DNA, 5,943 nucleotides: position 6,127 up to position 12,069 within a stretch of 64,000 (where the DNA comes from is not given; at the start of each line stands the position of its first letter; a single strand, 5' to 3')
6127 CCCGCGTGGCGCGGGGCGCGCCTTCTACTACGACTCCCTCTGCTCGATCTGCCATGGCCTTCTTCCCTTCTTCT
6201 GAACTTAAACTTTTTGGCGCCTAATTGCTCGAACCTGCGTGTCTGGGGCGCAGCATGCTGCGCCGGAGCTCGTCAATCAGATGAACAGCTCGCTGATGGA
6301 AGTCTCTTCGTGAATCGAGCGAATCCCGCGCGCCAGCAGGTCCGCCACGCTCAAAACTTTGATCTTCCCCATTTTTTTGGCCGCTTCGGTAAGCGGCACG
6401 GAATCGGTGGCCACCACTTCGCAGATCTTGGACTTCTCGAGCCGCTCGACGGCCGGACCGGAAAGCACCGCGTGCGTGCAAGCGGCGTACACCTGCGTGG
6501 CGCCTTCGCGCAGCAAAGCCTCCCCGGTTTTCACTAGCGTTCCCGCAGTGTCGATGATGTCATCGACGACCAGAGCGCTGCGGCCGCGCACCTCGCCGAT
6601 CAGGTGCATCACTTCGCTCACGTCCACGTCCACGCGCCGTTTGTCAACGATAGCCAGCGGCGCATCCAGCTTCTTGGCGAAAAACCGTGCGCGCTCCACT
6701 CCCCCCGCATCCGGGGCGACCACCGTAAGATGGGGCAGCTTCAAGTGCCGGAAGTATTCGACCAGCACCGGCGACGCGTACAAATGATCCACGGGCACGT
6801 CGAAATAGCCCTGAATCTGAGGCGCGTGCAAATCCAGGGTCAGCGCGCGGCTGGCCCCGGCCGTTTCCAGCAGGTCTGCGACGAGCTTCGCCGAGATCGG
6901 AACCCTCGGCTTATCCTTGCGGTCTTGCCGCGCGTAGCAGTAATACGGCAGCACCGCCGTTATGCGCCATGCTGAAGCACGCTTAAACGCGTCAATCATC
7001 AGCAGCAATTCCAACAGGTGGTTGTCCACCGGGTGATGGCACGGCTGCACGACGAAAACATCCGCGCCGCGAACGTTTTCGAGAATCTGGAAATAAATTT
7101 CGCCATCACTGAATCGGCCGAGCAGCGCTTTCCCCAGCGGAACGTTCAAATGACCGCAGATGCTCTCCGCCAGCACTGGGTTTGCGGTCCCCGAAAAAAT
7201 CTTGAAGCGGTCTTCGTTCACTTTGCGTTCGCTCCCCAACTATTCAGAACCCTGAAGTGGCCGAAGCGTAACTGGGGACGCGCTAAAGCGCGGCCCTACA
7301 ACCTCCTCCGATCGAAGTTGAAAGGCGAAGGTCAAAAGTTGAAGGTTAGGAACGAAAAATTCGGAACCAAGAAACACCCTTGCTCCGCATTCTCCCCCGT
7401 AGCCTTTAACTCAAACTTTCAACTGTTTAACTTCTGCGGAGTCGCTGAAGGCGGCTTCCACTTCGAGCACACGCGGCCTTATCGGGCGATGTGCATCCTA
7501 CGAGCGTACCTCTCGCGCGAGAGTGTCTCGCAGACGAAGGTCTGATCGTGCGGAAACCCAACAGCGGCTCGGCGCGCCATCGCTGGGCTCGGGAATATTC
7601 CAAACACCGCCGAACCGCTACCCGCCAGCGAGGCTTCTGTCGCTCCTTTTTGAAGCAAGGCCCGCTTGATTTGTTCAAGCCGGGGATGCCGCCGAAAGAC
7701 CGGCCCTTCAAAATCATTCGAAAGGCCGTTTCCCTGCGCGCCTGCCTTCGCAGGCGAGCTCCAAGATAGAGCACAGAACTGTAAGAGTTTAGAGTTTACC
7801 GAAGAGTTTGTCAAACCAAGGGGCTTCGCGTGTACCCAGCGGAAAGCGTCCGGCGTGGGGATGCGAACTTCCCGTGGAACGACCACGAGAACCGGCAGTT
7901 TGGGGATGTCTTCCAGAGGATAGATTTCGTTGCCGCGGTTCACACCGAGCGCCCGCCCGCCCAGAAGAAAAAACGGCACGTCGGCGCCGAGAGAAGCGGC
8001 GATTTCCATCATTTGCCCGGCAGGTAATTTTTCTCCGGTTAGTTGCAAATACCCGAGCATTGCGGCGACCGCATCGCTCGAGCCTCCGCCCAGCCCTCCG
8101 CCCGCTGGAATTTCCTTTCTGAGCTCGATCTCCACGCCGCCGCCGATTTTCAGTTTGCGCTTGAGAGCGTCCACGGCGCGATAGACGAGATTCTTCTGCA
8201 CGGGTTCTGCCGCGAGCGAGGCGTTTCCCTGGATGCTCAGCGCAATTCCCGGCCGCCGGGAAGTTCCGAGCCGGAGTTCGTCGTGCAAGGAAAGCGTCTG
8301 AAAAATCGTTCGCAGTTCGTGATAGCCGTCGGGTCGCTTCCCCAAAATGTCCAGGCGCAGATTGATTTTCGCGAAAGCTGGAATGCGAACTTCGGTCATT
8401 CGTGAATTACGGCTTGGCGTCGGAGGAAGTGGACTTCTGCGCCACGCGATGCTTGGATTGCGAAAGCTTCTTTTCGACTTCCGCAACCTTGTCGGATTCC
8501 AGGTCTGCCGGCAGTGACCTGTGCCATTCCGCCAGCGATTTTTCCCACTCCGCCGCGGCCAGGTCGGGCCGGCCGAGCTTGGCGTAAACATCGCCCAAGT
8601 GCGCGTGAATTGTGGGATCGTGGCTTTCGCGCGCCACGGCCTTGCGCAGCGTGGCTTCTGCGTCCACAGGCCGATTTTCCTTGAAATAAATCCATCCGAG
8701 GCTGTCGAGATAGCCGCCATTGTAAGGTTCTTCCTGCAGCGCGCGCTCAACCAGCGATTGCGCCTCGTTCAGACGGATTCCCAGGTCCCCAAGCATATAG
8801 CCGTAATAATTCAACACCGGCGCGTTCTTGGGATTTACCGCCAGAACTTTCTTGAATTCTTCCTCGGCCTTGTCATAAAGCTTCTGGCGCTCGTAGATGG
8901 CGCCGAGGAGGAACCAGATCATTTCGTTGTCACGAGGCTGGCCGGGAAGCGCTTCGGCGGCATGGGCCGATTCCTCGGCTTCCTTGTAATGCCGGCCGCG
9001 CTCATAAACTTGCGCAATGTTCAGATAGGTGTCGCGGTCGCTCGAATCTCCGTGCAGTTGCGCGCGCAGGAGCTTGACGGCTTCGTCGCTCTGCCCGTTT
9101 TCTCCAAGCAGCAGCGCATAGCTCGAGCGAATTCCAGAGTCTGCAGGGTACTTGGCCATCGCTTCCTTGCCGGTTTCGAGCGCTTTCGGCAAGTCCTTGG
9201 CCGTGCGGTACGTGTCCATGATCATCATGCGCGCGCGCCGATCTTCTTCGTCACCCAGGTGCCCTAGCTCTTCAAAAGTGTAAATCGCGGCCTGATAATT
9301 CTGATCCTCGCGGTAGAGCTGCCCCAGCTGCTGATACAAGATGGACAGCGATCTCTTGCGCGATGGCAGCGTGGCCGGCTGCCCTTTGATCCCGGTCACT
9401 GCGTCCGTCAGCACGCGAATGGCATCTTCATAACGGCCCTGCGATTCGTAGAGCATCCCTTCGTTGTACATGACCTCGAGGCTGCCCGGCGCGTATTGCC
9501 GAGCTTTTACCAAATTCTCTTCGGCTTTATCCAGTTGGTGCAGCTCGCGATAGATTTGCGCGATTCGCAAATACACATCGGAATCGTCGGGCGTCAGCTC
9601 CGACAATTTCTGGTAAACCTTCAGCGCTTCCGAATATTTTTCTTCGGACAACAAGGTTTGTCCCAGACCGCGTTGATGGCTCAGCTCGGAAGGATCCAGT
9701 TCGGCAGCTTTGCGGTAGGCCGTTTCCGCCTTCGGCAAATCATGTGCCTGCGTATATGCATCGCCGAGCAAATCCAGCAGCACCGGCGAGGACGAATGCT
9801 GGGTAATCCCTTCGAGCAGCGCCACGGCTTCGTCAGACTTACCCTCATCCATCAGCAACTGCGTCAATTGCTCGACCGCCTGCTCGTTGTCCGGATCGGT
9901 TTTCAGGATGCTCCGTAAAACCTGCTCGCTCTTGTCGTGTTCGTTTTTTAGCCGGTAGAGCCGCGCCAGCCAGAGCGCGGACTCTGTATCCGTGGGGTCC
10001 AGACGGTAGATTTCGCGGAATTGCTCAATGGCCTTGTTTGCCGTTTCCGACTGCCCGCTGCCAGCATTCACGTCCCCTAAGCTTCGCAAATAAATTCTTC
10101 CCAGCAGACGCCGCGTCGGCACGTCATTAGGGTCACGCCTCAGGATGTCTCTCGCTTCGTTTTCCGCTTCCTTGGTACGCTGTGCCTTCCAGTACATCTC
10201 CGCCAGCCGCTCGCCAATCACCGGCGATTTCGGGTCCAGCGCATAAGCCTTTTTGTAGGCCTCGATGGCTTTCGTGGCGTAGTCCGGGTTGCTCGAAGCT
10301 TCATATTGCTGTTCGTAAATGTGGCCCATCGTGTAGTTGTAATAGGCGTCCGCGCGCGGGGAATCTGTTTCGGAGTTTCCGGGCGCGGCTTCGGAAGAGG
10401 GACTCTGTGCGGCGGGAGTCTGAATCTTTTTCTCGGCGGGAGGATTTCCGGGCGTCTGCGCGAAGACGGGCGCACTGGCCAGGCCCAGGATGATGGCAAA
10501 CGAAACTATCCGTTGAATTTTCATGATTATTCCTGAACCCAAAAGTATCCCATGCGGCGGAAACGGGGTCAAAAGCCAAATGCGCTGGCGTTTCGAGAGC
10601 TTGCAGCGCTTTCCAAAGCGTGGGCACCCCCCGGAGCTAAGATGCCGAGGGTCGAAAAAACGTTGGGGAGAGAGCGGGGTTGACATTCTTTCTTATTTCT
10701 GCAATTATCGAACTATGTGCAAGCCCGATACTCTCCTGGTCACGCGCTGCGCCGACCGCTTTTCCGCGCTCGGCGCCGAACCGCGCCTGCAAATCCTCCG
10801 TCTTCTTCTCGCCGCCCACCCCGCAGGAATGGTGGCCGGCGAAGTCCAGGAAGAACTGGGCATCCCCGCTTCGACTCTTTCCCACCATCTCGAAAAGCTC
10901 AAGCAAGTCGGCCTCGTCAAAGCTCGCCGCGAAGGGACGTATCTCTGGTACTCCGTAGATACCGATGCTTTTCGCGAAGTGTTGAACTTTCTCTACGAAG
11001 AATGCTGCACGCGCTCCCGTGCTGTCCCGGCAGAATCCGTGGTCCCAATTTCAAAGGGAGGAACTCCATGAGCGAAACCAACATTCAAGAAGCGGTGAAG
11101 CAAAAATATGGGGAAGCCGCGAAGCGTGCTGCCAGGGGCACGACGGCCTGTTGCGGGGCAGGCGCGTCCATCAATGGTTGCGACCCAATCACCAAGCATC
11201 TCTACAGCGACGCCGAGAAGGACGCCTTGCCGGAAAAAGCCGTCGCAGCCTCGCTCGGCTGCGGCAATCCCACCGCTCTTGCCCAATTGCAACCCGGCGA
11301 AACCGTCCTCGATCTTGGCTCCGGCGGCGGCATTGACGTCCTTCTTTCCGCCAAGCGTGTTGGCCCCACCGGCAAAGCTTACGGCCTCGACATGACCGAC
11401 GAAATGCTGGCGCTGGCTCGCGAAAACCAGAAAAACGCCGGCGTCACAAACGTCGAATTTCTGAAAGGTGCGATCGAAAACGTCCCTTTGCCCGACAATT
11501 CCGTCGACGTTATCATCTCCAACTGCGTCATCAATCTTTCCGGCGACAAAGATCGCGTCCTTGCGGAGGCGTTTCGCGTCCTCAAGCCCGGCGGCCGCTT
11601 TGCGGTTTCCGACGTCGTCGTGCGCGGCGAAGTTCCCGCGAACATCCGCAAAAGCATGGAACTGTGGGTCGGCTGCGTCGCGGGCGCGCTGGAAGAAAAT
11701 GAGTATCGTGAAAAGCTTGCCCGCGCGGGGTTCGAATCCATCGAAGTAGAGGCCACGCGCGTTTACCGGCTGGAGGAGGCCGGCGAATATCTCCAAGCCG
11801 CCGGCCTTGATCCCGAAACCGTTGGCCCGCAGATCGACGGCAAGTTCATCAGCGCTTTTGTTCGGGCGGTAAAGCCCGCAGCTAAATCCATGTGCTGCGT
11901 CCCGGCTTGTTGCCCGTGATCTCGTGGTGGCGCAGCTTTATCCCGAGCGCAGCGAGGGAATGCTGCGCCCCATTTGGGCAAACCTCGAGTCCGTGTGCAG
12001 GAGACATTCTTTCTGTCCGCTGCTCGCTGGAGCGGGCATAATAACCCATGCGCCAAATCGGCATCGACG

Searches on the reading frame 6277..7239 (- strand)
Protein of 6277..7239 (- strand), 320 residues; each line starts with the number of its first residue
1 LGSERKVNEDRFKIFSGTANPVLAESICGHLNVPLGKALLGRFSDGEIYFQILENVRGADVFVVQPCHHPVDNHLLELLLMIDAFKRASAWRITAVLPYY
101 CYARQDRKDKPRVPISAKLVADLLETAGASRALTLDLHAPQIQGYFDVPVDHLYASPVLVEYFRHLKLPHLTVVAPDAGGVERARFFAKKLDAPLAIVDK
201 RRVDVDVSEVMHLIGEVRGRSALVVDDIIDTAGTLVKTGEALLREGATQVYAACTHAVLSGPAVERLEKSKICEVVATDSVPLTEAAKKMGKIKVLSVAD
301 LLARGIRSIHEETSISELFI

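Call 17: search_protein_families(library=pfam, proteins=[window:6277-7239:-], max_evalue=0.00001)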
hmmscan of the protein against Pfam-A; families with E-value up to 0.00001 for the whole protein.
window:6277-7239:- (320 aa): 3 families
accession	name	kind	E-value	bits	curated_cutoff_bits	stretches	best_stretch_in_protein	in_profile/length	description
PF13793.12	Pribosyltran_N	-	1.6e-51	173.5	25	1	13-128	2-117/117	N-terminal domain of ribose phosphate pyrophosphokinase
PF14572.12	Pribosyl_synth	-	6e-26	92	27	1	211-319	75-183/184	Phosphoribosyl synthetase-associated domain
PF00156.33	Pribosyltran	-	4.4e-20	72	26.3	1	169-265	29-133/158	Phosphoribosyl transferase domain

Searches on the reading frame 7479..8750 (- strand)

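Call 17: search_protein_families(library=pfam, proteins=[window:7479-8750:-], max_evalue=0.00001)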
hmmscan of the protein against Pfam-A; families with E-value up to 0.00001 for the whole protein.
window:7479-8750:- (423 aa): 2 families
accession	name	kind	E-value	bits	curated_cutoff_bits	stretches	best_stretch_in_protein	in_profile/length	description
PF00288.32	GHMP_kinases_N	-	5e-18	65.5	22.3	1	187-265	1-87/87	GHMP kinases N terminal domain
PF08544.19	GHMP_kinases_C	-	1.1e-08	35.8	21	1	344-395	24-75/85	GHMP kinases C terminal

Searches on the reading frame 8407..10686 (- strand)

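Call 17: search_protein_families(library=pfam, proteins=[window:8407-10686:-], max_evalue=0.00001)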
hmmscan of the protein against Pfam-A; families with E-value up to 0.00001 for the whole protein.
window:8407-10686:- (759 aa): 22 families
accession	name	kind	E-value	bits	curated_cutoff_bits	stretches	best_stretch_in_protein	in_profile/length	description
PF14559.12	TPR_19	-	7e-51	170.9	25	3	215-271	6-61/68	Tetratricopeptide repeat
PF07719.23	TPR_2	-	3.9e-46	151.8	27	1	590-621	3-34/34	Tetratricopeptide repeat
PF13428.12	TPR_14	-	3.2e-42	139.1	23.5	0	590-630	3-43/44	Tetratricopeptide repeat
PF13432.12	TPR_16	-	1.1e-40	138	32.7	2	307-368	3-64/65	Tetratricopeptide repeat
PF13431.12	TPR_17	-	4.6e-40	133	24.4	0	358-390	2-34/34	Tetratricopeptide repeat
PF00515.34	TPR_1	-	4.3e-35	118.5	27.8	1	590-621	3-34/34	Tetratricopeptide repeat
PF13181.12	TPR_8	-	7.6e-34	113.4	25.7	0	590-621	3-34/34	Tetratricopeptide repeat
PF13424.12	TPR_12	-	2.3e-31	108.2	30.1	1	371-430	5-72/77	Tetratricopeptide repeat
PF23914.1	TPR_CcmH_CycH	-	4.7e-28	98.5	42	0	182-294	43-147/158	Cytochrome c-type biogenesis protein H TPR domain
PF13176.12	TPR_7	-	4.2e-24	83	27.9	0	341-371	5-35/36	Tetratricopeptide repeat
PF13414.12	TPR_11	-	3.2e-22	78.4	26.8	0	342-379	1-38/42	TPR repeat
PF25063.1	ARM_TT21_C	-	1.4e-21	77.7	35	1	210-367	31-196/209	Tetratricopeptide repeat protein 21 C-terminal ARM domain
PF12895.13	ANAPC3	-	8.7e-21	74.4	27.2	0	349-427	3-80/82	Anaphase-promoting complex, cyclosome, subunit 3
PF13174.12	TPR_6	-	4e-16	58.9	26.3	0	236-266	2-32/33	Tetratricopeptide repeat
PF24575.1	TPR_Slam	-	7.3e-16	58.9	35.2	0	217-287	28-100/104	Surface lipoprotein assembly modifier, N-terminal TPR repeats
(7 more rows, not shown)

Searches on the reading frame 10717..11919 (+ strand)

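Call 17: search_protein_families(library=pfam, proteins=[window:10717-11919:+], max_evalue=0.00001)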
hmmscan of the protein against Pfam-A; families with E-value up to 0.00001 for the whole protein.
window:10717-11919:+ (400 aa): 10 families
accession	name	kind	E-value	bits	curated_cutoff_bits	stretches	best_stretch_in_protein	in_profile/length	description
PF13847.12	Methyltransf_31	-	1.6e-37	128.8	27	1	193-338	3-145/145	Methyltransferase domain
PF08241.18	Methyltransf_11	-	9.2e-23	81.1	21.2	1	198-296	1-94/95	Methyltransferase domain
PF13649.12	Methyltransf_25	-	3e-22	79.6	27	1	197-293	1-97/97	Methyltransferase domain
PF01209.24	Ubie_methyltran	-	2e-19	70.4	20.1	1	191-300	45-154/233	ubiE/COQ5 methyltransferase family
PF08242.18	Methyltransf_12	-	9.2e-13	49.2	30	1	198-295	1-98/98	Methyltransferase domain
PF13489.12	Methyltransf_23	-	1.1e-09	38.7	27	1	188-365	17-160/164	Methyltransferase domain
PF06325.19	PrmA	-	1e-07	32.2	22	1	190-301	158-262/296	Ribosomal protein L11 methyltransferase (PrmA)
PF01135.25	PCMT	-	1e-06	29.1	20.3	1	174-251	54-131/210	Protein-L-isoaspartate(D-aspartate) O-methyltransferase (PCMT)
PF05175.20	MTS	-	2.1e-06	27.9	23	1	193-297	31-138/170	Methyltransferase small domain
PF05148.21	Methyltransf_8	-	4.3e-06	27.2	27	0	252-304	112-163/219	Hypothetical methyltransferase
